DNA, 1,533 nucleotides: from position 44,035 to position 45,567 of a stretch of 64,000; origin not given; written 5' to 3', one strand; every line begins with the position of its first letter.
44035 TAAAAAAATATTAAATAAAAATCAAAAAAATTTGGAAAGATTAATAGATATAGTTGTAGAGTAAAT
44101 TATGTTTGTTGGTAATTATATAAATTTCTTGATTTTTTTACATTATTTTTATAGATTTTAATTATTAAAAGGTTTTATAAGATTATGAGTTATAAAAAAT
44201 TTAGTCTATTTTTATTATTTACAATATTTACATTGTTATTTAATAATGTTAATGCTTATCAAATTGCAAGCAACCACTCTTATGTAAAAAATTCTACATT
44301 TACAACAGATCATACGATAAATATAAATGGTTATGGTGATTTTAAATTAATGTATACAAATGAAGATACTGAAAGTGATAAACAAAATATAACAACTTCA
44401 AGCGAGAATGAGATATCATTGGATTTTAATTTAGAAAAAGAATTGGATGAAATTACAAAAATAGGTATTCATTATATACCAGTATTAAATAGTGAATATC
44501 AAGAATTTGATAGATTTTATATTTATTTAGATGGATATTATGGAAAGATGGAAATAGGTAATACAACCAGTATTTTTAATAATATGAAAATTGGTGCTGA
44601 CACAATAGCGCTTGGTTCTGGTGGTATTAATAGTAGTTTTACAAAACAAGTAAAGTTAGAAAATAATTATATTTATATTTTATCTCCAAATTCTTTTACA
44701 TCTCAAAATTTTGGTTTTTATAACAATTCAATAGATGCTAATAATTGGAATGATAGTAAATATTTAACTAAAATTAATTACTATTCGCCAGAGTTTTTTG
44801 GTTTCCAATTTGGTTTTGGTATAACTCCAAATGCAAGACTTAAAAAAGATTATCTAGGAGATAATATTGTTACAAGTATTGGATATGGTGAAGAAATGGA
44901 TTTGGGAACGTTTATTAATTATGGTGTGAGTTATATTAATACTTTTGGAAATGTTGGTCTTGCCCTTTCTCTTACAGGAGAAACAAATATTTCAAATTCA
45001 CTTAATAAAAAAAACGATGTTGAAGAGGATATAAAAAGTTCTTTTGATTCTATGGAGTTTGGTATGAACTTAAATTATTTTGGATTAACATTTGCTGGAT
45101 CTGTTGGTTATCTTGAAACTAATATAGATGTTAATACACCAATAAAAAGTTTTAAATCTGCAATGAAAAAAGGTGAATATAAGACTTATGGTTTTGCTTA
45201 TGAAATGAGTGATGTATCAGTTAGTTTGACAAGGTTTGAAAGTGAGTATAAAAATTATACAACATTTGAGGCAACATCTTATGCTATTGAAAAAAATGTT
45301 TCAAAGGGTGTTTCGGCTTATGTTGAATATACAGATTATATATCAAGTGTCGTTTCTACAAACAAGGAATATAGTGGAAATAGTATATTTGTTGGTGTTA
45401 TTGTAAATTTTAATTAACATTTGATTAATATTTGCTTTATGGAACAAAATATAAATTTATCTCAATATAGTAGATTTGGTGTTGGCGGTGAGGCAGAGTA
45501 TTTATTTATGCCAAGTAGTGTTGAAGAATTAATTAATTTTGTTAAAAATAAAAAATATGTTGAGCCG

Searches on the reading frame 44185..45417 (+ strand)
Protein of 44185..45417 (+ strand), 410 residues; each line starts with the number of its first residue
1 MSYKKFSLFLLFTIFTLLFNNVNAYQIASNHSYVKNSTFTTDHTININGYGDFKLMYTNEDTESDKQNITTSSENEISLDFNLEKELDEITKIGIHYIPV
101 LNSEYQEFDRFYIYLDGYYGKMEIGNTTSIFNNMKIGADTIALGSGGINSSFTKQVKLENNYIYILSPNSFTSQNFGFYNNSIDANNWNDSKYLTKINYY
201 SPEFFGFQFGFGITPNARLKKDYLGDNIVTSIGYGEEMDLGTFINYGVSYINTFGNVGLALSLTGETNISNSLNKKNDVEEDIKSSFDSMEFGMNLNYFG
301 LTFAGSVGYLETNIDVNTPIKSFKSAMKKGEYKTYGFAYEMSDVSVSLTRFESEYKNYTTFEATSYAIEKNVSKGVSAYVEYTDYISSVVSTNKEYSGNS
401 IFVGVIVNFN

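Call 66: search_protein_families(library=pfam, proteins=[window:44185-45417:+], max_evalue=0.00001)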
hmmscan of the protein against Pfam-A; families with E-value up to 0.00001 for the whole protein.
window:44185-45417:+ (410 aa): 1 family
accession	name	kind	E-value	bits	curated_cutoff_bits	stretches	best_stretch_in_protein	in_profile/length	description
PF13609.12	Porin_4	-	9.7e-13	49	27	1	44-384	17-304/310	Gram-negative porin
